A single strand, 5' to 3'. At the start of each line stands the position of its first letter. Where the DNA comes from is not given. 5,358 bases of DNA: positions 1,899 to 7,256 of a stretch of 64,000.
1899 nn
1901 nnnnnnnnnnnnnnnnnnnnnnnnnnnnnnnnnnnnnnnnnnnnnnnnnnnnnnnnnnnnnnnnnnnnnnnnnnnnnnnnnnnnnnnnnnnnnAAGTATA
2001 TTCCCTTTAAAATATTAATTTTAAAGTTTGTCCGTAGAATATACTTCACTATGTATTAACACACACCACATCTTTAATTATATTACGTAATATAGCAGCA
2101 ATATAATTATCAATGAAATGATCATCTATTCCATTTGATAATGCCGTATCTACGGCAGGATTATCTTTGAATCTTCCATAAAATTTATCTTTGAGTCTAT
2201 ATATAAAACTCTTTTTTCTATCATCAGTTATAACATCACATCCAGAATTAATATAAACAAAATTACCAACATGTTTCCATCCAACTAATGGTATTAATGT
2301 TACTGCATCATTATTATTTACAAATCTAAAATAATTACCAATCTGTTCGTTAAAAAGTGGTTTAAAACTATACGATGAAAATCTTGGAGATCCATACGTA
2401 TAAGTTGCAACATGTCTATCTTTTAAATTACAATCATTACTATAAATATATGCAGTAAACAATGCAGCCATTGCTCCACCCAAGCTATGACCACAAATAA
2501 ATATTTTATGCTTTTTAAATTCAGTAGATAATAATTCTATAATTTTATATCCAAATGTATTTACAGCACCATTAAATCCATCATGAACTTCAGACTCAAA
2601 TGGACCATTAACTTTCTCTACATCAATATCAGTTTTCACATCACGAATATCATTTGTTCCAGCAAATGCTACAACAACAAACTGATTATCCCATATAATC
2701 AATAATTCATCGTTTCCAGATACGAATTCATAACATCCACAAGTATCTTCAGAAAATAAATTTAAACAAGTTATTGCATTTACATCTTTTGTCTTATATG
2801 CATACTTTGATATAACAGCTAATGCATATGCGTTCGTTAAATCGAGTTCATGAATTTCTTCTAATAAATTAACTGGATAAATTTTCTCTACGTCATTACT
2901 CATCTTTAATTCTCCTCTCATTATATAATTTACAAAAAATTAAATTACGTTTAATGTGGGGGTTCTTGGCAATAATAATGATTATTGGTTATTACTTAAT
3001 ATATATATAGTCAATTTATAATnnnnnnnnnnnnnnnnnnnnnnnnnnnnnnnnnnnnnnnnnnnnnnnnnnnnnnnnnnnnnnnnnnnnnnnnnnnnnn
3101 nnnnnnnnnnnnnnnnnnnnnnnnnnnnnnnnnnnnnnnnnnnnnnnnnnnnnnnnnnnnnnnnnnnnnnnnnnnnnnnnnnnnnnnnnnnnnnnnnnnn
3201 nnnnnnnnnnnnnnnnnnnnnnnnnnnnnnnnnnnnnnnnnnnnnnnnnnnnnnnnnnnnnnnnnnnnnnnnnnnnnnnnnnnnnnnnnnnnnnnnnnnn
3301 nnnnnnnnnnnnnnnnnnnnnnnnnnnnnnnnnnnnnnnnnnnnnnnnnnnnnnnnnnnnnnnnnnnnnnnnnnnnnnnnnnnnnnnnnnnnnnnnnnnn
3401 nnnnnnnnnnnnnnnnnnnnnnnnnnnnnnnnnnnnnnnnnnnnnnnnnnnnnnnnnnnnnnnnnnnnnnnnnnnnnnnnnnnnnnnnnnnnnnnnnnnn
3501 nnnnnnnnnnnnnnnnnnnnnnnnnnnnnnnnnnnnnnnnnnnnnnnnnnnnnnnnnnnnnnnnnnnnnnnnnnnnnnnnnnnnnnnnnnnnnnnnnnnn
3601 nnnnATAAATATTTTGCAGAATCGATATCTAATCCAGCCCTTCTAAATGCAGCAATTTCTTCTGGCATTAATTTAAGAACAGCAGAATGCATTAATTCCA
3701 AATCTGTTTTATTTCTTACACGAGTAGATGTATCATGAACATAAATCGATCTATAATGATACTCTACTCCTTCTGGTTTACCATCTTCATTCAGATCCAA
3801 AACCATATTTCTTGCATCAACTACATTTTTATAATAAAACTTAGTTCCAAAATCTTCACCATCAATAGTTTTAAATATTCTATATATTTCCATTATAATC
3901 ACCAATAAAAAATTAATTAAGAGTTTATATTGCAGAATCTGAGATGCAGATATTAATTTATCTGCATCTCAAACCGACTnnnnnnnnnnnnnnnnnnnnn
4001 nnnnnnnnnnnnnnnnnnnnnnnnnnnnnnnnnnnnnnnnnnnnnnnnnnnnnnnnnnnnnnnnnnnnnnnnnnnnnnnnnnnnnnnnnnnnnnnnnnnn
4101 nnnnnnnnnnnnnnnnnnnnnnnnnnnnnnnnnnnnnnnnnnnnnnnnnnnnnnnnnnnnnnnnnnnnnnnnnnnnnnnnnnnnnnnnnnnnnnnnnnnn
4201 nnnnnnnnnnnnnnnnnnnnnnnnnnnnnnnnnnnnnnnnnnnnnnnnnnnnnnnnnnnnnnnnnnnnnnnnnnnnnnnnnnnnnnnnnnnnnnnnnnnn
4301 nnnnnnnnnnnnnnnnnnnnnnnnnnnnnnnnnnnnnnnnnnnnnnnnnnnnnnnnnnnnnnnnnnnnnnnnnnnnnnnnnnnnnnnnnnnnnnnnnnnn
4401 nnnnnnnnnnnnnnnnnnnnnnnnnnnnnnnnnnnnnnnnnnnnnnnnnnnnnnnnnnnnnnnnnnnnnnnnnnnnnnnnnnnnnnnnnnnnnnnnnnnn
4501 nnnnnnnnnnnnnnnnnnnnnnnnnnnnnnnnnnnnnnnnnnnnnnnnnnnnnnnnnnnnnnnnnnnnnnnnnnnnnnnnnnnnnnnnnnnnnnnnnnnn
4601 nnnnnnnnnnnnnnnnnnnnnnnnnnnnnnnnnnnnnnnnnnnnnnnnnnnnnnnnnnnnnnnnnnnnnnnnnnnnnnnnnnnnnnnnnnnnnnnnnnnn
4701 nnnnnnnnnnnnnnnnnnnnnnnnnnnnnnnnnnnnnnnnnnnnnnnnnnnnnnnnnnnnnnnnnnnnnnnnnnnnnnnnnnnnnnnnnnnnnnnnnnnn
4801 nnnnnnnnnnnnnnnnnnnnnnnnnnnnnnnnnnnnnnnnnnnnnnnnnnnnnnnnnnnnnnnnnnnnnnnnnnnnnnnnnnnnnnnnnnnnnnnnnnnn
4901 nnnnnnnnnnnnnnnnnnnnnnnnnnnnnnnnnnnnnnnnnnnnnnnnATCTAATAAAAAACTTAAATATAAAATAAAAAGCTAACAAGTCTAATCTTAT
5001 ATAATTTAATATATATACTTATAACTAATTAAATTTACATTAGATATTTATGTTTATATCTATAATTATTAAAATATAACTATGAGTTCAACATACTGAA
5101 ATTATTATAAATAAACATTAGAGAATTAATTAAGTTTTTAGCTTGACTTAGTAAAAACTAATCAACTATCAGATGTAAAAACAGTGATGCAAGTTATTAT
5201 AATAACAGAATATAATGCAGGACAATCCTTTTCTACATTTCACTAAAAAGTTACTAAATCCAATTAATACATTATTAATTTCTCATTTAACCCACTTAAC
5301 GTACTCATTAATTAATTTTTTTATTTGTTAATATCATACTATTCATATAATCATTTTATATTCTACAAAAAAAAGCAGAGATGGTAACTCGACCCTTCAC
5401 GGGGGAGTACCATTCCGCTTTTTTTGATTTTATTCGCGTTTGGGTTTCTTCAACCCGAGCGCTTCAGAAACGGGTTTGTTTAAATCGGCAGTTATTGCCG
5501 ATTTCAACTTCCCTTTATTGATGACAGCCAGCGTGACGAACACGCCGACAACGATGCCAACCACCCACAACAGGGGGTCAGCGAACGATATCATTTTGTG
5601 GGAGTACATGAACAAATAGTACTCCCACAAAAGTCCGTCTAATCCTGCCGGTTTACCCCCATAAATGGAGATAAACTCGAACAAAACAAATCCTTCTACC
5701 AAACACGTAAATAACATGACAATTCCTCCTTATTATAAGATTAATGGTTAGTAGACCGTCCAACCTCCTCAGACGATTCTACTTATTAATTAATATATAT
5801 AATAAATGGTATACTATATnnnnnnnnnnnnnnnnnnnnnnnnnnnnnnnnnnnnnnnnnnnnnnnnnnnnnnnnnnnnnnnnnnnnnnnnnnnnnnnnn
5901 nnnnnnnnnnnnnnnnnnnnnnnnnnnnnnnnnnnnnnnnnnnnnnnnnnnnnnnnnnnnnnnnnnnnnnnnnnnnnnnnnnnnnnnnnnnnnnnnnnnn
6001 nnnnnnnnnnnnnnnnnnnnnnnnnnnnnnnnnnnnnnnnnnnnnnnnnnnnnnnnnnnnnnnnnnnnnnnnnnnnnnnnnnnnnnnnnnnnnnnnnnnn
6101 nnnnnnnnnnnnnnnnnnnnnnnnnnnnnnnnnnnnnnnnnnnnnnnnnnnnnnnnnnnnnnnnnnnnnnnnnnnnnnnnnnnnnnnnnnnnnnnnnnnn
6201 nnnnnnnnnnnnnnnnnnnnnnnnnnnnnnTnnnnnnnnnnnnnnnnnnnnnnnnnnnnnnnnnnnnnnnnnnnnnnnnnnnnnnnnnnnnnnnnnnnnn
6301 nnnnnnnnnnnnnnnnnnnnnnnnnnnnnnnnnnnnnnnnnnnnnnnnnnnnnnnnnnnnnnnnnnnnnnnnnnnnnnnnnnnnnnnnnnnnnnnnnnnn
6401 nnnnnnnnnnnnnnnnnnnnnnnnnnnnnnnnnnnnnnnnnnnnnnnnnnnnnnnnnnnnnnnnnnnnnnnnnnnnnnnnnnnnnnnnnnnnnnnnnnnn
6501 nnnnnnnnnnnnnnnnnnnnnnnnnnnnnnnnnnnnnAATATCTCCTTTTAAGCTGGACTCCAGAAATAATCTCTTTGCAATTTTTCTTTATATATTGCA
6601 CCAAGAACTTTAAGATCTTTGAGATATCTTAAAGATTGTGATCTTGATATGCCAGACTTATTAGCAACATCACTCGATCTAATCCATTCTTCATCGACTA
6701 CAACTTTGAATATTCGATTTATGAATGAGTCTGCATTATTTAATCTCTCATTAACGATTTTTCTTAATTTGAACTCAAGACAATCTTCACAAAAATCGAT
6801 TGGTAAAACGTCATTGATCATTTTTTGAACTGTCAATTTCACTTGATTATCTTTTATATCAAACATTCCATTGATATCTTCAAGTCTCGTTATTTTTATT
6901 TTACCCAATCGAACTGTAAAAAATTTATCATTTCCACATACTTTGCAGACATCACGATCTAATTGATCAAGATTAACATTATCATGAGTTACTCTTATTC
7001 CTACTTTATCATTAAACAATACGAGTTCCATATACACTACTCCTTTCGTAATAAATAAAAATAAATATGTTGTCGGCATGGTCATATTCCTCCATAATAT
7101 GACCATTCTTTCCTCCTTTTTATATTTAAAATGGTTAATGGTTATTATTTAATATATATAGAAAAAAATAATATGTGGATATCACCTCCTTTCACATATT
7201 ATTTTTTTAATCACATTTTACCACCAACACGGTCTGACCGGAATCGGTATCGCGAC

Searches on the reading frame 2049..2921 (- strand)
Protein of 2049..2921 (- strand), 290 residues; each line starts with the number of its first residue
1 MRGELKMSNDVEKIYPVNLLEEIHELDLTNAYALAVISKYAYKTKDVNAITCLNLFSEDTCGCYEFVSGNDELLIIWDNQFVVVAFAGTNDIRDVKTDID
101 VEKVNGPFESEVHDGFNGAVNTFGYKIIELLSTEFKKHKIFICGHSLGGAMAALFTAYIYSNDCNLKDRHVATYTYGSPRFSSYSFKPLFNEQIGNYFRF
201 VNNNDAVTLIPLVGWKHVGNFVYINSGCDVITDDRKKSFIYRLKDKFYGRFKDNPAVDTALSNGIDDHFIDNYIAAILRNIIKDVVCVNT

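Call 42: search_protein_families(library=pfam, proteins=[window:2049-2921:-], max_evalue=0.01)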
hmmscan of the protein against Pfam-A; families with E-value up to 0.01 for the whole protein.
window:2049-2921:- (290 aa): 5 families
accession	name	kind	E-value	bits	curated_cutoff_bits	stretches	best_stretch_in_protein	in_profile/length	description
PF01764.32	Lipase_3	-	2.7e-25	89.3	22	1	83-212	1-137/140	Lipase (class 3)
PF00561.26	Abhydrolase_1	-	0.00059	20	25.8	0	134-157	65-88/245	alpha/beta hydrolase fold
PF12146.15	Hydrolase_4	-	0.0016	18.2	27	1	127-156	65-94/239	Serine aminopeptidase, S33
PF07819.20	PGAP1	-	0.0039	17.4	24.3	1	126-179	78-128/233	PGAP1-like alpha/beta domain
PF05057.20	DUF676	-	0.0043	17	20.3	1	110-164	49-104/217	Putative serine esterase (DUF676)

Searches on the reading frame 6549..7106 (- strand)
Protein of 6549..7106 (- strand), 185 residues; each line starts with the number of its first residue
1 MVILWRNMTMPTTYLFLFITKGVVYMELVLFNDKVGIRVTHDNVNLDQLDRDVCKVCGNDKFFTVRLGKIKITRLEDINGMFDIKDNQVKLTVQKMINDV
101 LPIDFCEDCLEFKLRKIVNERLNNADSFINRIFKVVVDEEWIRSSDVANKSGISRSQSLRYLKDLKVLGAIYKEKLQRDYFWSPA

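Call 10: search_protein_families(library=pfam, proteins=[window:6549-7106:-], max_evalue=0.01)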
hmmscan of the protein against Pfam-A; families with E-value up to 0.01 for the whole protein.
window:6549-7106:- (185 aa): 0 families

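Call 11: search_protein_families(library=phrogs, proteins=[window:6549-7106:-], max_evalue=0.001)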
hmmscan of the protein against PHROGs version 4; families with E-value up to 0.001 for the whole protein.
window:6549-7106:- (185 aa): 0 families
